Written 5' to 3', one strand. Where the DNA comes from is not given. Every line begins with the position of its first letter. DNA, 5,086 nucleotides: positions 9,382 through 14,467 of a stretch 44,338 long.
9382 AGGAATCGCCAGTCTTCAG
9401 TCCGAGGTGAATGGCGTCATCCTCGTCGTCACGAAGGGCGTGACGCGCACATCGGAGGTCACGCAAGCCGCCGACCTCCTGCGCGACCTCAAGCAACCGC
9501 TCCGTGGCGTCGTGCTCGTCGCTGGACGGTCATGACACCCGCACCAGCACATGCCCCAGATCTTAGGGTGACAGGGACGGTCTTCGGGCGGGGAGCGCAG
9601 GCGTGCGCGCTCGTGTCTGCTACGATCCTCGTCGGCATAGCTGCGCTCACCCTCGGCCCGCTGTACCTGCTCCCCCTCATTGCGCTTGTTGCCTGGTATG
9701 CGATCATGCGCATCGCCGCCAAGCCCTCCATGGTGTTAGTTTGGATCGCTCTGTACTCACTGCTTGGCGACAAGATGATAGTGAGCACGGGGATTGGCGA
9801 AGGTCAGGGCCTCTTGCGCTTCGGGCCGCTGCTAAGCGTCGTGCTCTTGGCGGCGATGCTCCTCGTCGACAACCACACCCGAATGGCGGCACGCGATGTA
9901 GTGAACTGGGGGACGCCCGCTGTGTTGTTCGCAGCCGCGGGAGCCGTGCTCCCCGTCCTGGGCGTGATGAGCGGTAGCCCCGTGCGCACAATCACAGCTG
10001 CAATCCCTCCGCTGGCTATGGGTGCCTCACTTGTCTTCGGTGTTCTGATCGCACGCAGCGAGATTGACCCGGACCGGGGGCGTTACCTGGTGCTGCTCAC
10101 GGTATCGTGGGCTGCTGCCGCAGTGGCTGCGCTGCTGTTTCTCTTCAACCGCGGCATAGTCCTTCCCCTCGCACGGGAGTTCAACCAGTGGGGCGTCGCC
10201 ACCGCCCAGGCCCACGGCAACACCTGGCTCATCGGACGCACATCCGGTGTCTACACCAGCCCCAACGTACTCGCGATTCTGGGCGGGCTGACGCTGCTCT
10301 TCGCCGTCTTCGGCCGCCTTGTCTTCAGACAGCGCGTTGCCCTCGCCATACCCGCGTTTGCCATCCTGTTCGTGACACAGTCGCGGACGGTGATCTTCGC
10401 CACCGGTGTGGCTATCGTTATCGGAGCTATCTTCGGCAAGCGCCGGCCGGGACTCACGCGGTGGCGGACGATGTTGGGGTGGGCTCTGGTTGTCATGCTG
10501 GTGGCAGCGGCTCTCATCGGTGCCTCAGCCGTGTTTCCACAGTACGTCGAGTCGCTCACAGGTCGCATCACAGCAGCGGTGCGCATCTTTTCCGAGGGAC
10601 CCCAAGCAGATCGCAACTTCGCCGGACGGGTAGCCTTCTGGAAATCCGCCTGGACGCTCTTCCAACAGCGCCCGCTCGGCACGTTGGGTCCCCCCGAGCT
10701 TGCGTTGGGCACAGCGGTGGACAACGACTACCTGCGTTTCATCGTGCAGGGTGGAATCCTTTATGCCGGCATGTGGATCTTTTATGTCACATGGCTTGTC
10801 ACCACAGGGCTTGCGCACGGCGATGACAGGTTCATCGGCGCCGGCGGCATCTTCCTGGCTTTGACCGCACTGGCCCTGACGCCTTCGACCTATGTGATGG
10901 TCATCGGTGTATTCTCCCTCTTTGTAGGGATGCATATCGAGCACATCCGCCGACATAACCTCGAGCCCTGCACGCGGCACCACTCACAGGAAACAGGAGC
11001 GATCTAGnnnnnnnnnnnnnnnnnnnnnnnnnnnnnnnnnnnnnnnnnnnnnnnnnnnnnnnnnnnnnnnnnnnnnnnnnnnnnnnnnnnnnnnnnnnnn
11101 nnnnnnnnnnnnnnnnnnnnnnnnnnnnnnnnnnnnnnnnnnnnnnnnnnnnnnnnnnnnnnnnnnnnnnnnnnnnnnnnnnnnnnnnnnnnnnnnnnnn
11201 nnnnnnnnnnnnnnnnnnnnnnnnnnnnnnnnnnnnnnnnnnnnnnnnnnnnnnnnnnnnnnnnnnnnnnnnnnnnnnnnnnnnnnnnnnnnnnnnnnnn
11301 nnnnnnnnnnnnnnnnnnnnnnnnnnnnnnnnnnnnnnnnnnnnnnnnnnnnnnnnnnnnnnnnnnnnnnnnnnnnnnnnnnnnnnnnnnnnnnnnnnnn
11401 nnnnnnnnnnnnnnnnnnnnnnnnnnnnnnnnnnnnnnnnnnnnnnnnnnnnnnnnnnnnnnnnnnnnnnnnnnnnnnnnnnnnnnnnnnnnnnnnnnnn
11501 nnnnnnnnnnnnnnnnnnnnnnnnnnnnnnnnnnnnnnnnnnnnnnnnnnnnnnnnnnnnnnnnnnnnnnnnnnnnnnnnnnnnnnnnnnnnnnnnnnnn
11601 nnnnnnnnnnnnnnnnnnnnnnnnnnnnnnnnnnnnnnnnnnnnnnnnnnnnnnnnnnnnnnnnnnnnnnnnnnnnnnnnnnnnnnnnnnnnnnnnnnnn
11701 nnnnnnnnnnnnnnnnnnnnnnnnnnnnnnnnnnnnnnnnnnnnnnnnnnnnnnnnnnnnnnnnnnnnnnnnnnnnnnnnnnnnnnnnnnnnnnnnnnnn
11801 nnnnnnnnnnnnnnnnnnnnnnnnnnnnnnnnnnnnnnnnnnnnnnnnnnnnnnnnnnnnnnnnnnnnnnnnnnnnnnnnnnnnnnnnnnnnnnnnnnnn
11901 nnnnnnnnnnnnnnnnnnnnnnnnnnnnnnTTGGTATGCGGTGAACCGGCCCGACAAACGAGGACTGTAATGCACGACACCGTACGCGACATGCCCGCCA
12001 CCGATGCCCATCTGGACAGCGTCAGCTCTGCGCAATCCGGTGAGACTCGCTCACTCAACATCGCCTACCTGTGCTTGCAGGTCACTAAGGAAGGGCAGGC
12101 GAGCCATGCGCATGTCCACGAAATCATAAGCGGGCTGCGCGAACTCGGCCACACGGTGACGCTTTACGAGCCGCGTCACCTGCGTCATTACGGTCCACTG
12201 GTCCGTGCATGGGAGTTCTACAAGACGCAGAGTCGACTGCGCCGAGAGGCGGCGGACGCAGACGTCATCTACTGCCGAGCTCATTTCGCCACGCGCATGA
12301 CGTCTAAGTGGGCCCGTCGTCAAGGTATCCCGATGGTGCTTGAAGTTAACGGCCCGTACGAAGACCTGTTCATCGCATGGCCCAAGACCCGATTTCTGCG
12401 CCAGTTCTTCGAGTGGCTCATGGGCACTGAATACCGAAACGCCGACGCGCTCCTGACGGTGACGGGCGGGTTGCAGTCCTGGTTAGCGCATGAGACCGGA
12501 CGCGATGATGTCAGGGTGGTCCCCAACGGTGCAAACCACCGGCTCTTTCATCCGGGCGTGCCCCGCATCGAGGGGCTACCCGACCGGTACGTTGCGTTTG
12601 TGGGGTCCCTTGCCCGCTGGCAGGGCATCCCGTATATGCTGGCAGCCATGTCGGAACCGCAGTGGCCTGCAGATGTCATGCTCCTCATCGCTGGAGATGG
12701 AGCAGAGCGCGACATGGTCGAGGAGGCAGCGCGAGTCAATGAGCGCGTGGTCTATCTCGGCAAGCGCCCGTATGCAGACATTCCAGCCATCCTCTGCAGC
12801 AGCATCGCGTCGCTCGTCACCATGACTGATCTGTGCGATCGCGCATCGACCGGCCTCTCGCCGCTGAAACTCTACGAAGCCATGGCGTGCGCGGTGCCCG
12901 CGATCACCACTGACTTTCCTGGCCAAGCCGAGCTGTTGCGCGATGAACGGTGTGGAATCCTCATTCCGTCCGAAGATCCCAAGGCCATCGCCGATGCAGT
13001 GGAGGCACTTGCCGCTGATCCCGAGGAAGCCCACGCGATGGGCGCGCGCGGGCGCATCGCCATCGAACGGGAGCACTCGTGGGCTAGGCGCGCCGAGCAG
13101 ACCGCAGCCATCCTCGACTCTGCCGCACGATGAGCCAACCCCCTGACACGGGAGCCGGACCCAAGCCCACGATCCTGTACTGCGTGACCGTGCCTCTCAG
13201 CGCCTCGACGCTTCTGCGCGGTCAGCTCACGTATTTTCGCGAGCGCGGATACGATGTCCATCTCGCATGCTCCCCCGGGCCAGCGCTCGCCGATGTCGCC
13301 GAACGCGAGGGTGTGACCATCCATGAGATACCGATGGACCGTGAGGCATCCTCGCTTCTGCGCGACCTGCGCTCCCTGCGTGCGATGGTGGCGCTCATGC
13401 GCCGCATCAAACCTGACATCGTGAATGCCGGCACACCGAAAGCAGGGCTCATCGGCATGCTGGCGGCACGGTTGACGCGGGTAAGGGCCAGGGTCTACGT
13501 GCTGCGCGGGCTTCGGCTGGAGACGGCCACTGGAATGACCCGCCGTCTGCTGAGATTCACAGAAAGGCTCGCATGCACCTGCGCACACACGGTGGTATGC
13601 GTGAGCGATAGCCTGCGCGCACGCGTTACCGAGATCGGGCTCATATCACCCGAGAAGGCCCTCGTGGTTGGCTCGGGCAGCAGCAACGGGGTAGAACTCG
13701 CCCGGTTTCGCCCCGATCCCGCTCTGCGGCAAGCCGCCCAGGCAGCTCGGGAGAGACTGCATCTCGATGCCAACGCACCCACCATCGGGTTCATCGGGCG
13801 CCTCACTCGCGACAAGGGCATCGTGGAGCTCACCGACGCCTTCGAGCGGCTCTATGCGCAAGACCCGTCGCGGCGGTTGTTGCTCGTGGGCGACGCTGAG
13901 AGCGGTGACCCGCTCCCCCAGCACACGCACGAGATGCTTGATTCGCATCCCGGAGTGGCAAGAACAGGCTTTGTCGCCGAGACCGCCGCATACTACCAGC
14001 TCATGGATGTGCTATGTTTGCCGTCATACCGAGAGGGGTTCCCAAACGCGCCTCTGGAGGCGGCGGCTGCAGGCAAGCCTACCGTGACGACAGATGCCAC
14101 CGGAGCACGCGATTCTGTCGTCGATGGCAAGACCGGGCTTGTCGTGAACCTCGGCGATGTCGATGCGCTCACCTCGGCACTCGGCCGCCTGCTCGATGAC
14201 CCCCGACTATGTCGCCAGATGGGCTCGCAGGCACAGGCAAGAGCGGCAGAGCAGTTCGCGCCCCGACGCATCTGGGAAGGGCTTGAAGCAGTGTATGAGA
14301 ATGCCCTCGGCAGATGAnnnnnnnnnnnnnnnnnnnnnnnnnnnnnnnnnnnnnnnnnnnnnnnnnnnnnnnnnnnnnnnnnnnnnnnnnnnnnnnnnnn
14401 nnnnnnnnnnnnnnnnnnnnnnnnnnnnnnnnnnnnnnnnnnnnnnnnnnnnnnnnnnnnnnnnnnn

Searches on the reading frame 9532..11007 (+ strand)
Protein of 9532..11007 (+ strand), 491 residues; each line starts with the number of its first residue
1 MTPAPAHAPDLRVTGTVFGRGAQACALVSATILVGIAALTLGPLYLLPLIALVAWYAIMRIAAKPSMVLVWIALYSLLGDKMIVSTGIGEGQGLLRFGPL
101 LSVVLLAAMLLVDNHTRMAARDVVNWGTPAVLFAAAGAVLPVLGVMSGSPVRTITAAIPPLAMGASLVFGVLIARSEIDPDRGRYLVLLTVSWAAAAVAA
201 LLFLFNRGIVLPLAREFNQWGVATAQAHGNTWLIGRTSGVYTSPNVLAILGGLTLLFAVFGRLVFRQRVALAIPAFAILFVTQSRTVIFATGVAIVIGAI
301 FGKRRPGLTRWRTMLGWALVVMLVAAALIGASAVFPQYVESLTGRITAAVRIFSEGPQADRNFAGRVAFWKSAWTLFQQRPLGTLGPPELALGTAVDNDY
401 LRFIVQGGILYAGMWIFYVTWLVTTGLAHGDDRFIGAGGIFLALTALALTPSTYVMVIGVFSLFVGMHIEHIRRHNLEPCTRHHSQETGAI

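Call 17: search_protein_families(library=pfam, proteins=[window:9532-11007:+], max_evalue=0.001)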
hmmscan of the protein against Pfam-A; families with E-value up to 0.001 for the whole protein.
window:9532-11007:+ (491 aa): 1 family
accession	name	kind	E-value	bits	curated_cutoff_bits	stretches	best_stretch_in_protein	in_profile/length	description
PF04932.20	Wzy_C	-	1.7e-10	41.3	31.7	1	271-410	2-143/149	O-Antigen ligase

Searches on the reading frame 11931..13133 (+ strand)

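Call 17: search_protein_families(library=pfam, proteins=[window:11931-13133:+], max_evalue=0.001)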
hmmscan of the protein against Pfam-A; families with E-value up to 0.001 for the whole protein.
window:11931-13133:+ (400 aa): 5 families
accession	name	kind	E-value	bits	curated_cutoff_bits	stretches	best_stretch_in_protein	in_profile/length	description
PF13692.12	Glyco_trans_1_4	-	1.8e-24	87.1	27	1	219-363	2-142/142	Glycosyl transferases group 1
PF00534.26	Glycos_transf_1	-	2.8e-24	86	26.4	1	218-375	15-170/172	Glycosyl transferases group 1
PF13524.12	Glyco_trans_1_2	-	1.5e-17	64.3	25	1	248-391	27-142/144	Glycosyl transferase-like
PF13439.12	Glyco_transf_4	-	5.6e-14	53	28.5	1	61-202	7-167/170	Glycosyltransferase Family 4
PF13579.12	Glyco_trans_4_4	-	3.4e-10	40.9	29.7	1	60-200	5-158/158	Glycosyl transferase 4-like domain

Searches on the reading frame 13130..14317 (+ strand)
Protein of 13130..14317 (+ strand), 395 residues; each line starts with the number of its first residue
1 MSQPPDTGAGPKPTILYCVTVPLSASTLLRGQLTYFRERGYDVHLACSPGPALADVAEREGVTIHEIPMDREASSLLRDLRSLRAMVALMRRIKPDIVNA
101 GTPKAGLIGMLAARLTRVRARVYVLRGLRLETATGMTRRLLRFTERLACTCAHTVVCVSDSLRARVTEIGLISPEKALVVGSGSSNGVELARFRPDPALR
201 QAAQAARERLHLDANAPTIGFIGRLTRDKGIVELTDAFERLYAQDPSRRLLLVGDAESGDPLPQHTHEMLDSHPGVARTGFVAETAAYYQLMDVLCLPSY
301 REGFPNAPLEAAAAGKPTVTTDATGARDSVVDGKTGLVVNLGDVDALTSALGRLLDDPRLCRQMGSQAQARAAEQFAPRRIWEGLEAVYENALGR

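Call 17: search_protein_families(library=pfam, proteins=[window:13130-14317:+], max_evalue=0.001)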
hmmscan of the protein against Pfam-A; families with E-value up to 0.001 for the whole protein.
window:13130-14317:+ (395 aa): 7 families
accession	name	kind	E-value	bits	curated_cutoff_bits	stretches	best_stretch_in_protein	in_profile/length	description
PF13692.12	Glyco_trans_1_4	-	8.7e-33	114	27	1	217-357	2-142/142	Glycosyl transferases group 1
PF00534.26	Glycos_transf_1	-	2.1e-31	109.2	26.4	1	206-370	5-171/172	Glycosyl transferases group 1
PF13579.12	Glyco_trans_4_4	-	5.4e-19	69.5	29.7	1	32-182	10-157/158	Glycosyl transferase 4-like domain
PF13477.12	Glyco_trans_4_2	-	2.9e-17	63.6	23.4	1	27-158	11-138/139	Glycosyl transferase 4-like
PF13439.12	Glyco_transf_4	-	2.6e-16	60.6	28.5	1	33-181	12-163/170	Glycosyltransferase Family 4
PF13524.12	Glyco_trans_1_2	-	5.5e-07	30.1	25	1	304-383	63-140/144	Glycosyl transferase-like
PF20706.3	GT4-conflict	-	6.3e-07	29.2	26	1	187-363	171-363/385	Family 4 Glycosyltransferase in conflict systems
